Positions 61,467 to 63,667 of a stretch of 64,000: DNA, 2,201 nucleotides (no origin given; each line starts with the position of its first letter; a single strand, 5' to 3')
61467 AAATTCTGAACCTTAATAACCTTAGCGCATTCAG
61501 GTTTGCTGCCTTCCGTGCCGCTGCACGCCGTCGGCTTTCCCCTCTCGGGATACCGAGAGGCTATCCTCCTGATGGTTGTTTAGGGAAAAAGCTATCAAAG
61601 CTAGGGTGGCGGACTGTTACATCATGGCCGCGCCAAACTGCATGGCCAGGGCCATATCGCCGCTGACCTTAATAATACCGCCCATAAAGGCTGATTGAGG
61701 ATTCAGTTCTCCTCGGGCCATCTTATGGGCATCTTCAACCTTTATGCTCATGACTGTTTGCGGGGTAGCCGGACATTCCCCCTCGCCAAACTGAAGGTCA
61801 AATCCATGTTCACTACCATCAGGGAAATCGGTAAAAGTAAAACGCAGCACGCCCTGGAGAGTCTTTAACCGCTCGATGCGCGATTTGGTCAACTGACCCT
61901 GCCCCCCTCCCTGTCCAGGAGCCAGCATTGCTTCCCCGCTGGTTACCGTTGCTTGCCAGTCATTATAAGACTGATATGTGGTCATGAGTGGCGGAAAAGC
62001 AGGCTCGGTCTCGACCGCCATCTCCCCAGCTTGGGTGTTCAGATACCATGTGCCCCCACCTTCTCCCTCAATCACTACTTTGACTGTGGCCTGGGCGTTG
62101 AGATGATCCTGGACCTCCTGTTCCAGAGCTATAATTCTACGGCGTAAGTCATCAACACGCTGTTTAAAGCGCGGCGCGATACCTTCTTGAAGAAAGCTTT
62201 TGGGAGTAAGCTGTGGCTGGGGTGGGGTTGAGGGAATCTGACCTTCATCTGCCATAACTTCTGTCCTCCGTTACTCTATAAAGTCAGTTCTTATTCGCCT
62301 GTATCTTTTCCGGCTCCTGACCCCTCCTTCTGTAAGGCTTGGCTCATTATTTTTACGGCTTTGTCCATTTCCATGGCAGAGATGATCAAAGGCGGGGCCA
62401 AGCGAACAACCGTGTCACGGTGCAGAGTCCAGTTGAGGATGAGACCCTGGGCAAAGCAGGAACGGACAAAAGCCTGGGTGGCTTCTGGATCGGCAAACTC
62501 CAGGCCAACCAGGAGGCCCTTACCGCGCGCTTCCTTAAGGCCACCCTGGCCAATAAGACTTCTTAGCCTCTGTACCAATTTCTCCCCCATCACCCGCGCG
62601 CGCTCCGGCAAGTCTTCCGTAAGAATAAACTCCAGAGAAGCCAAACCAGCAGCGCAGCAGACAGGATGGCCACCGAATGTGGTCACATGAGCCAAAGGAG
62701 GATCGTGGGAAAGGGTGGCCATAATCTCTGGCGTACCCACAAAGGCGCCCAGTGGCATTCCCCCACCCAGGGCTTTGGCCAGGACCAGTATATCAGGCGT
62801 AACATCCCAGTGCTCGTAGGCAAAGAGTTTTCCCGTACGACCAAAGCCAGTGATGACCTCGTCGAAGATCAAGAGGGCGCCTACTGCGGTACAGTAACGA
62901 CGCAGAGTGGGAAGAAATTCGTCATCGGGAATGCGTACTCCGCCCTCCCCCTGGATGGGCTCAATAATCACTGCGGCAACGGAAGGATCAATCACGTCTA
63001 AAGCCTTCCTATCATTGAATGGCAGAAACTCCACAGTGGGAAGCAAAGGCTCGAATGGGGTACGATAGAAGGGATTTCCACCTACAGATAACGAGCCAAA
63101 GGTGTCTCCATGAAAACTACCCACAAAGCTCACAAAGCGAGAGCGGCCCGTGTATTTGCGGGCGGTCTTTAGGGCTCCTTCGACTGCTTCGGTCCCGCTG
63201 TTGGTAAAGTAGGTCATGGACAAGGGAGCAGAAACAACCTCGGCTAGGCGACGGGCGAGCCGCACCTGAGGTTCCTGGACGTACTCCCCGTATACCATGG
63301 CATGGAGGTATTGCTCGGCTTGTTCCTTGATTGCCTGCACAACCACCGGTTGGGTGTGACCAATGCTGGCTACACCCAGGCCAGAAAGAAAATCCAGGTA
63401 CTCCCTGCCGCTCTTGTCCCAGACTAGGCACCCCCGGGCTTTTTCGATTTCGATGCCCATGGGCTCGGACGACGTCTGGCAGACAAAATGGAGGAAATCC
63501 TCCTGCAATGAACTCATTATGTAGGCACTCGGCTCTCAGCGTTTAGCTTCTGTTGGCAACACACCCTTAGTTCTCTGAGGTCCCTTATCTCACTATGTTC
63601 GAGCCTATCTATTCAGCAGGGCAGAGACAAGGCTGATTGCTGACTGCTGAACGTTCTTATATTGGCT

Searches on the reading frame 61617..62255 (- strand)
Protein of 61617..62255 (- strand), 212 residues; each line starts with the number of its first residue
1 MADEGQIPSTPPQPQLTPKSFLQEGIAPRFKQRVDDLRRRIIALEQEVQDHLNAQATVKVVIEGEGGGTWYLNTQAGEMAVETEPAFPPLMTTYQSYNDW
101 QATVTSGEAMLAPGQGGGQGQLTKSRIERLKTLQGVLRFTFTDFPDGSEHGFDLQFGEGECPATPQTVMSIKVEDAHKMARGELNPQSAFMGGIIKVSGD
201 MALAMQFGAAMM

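Call 26: search_protein_families(library=pfam, proteins=[window:61617-62255:-], max_evalue=0.001)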
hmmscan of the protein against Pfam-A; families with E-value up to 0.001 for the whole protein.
window:61617-62255:- (212 aa): 1 family
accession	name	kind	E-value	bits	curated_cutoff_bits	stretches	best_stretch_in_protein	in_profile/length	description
PF02036.22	SCP2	-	5.8e-16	59.1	21.3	1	125-210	11-99/101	SCP-2 sterol transfer family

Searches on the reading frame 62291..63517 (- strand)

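Call 26: search_protein_families(library=pfam, proteins=[window:62291-63517:-], max_evalue=0.001)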
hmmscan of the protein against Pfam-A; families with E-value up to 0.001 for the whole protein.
window:62291-63517:- (408 aa): 1 family
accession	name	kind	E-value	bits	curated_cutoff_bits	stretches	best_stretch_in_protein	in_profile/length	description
PF00202.27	Aminotran_3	-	2.6e-109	366.1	30.5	1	16-395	5-403/403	Aminotransferase class-III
